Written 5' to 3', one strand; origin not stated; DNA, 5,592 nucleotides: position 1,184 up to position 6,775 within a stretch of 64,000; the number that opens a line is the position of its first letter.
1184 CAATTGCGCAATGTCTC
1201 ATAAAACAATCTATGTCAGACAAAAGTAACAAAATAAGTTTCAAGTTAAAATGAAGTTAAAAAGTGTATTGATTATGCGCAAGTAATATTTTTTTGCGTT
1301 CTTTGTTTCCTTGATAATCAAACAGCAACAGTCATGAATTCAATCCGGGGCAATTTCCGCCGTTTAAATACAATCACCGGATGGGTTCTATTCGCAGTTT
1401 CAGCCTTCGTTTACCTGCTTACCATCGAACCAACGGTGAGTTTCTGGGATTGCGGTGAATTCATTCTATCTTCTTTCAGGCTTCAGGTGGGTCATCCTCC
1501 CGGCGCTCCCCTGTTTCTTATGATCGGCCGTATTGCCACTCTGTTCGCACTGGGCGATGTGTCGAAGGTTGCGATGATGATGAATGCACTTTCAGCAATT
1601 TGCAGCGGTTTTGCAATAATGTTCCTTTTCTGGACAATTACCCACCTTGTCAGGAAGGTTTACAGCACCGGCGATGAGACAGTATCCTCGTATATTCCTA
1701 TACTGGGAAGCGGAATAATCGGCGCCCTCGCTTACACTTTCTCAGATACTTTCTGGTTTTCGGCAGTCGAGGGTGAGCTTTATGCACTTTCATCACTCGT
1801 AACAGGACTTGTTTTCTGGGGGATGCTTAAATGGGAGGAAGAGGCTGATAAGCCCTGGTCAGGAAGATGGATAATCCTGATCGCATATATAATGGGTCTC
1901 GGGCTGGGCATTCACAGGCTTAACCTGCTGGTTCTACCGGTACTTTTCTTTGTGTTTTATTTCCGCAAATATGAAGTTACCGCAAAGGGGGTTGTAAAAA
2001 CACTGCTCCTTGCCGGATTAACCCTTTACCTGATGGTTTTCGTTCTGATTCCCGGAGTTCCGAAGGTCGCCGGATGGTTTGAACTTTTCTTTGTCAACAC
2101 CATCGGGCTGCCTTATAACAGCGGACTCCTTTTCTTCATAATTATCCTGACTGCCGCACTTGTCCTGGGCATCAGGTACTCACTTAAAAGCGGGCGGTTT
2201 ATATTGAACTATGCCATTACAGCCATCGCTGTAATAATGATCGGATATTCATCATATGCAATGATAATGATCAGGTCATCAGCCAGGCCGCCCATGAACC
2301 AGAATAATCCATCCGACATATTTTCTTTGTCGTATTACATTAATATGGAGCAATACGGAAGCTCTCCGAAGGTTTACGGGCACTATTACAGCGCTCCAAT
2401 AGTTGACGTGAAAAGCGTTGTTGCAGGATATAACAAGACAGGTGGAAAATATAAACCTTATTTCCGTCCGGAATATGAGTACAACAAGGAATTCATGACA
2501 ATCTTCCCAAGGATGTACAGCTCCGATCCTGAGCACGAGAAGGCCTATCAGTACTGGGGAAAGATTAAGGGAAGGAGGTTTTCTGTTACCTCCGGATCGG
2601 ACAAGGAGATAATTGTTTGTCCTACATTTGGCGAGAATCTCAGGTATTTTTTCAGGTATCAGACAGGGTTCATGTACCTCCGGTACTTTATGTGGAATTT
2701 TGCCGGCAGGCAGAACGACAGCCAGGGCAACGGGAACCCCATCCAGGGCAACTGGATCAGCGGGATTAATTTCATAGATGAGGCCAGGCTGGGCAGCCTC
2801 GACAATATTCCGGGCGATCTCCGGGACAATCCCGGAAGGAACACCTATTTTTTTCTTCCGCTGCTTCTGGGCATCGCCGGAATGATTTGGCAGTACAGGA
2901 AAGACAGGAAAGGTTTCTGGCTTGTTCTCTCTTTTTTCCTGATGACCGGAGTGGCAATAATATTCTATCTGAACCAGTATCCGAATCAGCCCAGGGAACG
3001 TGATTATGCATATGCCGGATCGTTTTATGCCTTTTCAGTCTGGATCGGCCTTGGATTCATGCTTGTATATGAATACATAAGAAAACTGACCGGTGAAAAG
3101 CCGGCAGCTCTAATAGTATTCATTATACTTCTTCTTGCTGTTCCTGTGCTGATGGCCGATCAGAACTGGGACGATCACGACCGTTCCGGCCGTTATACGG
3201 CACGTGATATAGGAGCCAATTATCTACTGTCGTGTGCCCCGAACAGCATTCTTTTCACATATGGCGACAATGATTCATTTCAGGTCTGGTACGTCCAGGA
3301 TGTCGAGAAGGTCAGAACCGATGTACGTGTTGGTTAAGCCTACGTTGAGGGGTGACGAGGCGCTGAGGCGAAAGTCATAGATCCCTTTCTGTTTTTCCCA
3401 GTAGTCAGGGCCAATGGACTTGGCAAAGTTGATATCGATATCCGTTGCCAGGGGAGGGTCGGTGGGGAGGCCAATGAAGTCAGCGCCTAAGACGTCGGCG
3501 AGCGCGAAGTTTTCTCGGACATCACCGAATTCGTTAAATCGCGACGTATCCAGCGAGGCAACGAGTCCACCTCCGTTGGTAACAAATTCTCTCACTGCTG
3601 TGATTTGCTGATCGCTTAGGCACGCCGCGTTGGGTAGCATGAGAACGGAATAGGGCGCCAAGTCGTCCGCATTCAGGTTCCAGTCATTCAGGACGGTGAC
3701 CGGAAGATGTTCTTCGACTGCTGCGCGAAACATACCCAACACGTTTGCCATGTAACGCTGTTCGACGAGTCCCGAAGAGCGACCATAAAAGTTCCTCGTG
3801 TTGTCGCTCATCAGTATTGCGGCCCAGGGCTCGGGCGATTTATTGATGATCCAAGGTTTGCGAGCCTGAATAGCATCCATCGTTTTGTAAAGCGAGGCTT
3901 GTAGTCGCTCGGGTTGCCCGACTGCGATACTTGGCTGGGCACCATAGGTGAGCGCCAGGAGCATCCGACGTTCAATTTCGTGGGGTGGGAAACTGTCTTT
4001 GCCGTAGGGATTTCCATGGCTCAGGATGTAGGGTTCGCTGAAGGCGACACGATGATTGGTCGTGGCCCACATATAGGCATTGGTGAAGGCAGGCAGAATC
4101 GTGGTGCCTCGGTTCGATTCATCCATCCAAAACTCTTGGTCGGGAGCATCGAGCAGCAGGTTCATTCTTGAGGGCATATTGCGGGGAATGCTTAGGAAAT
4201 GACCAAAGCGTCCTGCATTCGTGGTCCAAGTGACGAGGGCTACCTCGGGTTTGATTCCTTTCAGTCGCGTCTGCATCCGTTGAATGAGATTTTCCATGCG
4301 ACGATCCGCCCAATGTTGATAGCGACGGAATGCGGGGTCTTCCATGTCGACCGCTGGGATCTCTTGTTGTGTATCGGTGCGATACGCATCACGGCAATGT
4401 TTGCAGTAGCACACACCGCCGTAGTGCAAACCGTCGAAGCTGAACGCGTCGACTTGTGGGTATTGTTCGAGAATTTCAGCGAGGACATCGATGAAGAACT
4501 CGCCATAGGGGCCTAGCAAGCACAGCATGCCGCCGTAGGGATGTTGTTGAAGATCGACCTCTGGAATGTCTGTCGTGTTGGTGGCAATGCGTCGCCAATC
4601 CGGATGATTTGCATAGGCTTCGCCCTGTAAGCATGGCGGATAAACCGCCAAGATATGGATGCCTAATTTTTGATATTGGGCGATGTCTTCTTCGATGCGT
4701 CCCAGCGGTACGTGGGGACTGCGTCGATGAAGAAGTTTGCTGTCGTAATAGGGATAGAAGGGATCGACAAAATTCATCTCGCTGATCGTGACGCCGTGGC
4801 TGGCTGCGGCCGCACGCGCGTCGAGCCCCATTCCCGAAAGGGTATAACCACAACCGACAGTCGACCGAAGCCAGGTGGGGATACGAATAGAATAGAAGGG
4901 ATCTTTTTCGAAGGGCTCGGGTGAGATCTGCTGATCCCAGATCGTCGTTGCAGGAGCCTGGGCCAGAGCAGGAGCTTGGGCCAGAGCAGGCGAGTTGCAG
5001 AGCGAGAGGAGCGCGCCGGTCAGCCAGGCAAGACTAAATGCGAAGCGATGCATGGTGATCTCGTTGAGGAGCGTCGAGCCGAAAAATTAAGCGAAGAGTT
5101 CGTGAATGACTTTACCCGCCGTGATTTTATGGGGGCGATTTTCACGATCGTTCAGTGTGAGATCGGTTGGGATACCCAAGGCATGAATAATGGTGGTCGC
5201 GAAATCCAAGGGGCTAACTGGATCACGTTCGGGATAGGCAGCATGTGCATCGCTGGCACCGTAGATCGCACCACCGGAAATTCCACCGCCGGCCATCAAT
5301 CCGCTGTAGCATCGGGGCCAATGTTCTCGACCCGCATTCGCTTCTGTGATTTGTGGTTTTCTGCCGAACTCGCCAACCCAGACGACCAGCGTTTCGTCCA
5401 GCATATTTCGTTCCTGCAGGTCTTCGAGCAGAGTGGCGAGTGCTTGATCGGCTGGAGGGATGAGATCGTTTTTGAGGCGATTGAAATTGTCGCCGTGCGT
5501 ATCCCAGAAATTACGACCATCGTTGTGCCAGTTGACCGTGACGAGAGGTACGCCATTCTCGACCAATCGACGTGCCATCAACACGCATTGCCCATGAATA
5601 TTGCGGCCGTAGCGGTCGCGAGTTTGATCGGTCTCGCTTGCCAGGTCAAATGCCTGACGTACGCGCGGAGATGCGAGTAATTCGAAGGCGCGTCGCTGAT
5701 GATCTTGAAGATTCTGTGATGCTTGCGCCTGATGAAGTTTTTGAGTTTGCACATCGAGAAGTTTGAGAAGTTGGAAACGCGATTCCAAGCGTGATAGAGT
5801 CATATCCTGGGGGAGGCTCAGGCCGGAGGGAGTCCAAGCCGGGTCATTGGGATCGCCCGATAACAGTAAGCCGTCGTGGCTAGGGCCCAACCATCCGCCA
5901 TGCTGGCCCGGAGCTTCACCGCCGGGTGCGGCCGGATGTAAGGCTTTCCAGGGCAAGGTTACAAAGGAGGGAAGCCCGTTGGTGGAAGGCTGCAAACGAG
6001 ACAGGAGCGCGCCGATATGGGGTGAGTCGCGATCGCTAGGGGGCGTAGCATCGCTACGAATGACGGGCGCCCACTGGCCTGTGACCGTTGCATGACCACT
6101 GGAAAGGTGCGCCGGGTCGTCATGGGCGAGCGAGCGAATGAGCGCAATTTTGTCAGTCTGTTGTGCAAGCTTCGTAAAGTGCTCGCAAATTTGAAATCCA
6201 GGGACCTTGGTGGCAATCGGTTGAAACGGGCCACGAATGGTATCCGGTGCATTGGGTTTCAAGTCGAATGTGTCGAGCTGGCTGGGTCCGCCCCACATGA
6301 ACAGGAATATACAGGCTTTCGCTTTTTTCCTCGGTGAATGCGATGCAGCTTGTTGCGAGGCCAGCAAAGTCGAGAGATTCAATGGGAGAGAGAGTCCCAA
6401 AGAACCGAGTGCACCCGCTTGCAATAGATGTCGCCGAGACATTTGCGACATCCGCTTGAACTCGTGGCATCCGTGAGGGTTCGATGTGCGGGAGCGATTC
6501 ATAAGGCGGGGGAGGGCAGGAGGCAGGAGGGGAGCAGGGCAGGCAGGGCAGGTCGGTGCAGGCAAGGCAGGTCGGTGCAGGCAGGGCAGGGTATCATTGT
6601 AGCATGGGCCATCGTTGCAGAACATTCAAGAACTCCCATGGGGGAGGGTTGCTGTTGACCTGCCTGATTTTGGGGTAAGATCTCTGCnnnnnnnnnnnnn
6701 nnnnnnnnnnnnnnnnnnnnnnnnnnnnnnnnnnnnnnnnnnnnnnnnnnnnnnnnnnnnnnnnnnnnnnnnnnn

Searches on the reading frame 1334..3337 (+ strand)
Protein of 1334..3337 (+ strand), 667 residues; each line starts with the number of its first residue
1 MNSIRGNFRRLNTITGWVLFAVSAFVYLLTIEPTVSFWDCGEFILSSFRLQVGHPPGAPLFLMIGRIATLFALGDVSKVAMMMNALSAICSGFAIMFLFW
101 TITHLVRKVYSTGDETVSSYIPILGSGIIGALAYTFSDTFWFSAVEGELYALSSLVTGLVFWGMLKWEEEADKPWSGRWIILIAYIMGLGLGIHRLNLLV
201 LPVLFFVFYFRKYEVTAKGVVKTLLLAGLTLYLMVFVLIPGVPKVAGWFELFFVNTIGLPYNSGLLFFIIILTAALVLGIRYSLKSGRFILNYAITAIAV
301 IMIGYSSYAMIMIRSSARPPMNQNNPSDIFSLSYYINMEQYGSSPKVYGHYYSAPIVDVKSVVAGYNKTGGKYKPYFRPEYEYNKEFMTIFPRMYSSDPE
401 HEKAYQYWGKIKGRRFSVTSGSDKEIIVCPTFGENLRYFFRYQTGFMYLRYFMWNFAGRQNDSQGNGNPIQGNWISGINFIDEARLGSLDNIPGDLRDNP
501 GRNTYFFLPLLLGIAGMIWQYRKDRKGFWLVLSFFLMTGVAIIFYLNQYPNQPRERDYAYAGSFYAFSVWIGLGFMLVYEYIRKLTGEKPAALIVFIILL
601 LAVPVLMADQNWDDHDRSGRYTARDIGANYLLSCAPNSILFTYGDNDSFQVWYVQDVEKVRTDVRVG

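Call 51: search_protein_families(library=pfam, proteins=[window:1334-3337:+], max_evalue=0.001)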
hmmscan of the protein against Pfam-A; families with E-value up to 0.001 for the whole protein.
window:1334-3337:+ (667 aa): 2 families
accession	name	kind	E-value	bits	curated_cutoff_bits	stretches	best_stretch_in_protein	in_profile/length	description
PF11028.14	TMEM260-like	-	2.6e-70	236.3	24.2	1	39-215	1-177/179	Protein O-mannosyl-transferase TMEM260-like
PF07690.21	MFS_1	-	0.00051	19.5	33.4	1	512-606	194-285/347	Major Facilitator Superfamily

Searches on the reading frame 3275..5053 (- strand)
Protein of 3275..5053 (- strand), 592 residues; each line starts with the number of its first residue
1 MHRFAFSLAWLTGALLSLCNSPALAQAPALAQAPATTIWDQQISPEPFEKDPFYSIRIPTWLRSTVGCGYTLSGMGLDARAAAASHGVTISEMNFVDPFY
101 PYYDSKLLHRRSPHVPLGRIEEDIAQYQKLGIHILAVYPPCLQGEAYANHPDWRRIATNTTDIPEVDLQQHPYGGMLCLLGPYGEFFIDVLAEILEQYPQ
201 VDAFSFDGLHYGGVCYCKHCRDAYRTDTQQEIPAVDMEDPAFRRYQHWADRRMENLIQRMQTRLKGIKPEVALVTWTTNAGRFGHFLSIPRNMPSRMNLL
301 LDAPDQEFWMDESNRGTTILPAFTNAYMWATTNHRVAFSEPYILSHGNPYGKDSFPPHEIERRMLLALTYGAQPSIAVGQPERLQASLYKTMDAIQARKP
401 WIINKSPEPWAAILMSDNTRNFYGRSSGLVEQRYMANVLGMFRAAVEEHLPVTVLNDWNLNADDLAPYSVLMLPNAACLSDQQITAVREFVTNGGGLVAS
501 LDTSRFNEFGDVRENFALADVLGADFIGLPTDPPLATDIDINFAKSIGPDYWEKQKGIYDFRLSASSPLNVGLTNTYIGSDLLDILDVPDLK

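Call 51: search_protein_families(library=pfam, proteins=[window:3275-5053:-], max_evalue=0.001)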
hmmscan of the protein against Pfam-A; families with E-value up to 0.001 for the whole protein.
window:3275-5053:- (592 aa): 4 families
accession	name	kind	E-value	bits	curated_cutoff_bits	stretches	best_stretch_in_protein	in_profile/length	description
PF14871.12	GHL6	-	1.6e-06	28.8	35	1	102-203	29-127/132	Hypothetical glycosyl hydrolase 6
PF08532.16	Glyco_hydro_42M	-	1.2e-05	25.4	25.8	1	413-513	5-103/207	Beta-galactosidase trimerisation domain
PF02638.21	GHL10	-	4.6e-05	23.1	27.9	1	185-273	140-225/311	Glycosyl hydrolase-like 10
PF06283.17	ThuA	-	0.00025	21.8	33.4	1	446-561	28-143/209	Trehalose utilisation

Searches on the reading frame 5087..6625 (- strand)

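Call 3: search_protein_families(library=pfam, proteins=[window:5087-6625:-], max_evalue=0.1)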
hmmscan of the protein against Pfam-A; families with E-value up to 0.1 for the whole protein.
window:5087-6625:- (512 aa): 1 family
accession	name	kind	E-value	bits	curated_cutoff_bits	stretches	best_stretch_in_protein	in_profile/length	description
PF07394.17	DUF1501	-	1.2e-95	321.4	27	1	102-511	1-390/390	Protein of unknown function (DUF1501)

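Call 4: search_protein_families(library=ncbifam, proteins=[window:5087-6625:-], max_evalue=0.1)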
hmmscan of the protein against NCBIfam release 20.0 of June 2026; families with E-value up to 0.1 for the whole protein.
window:5087-6625:- (512 aa): 0 families
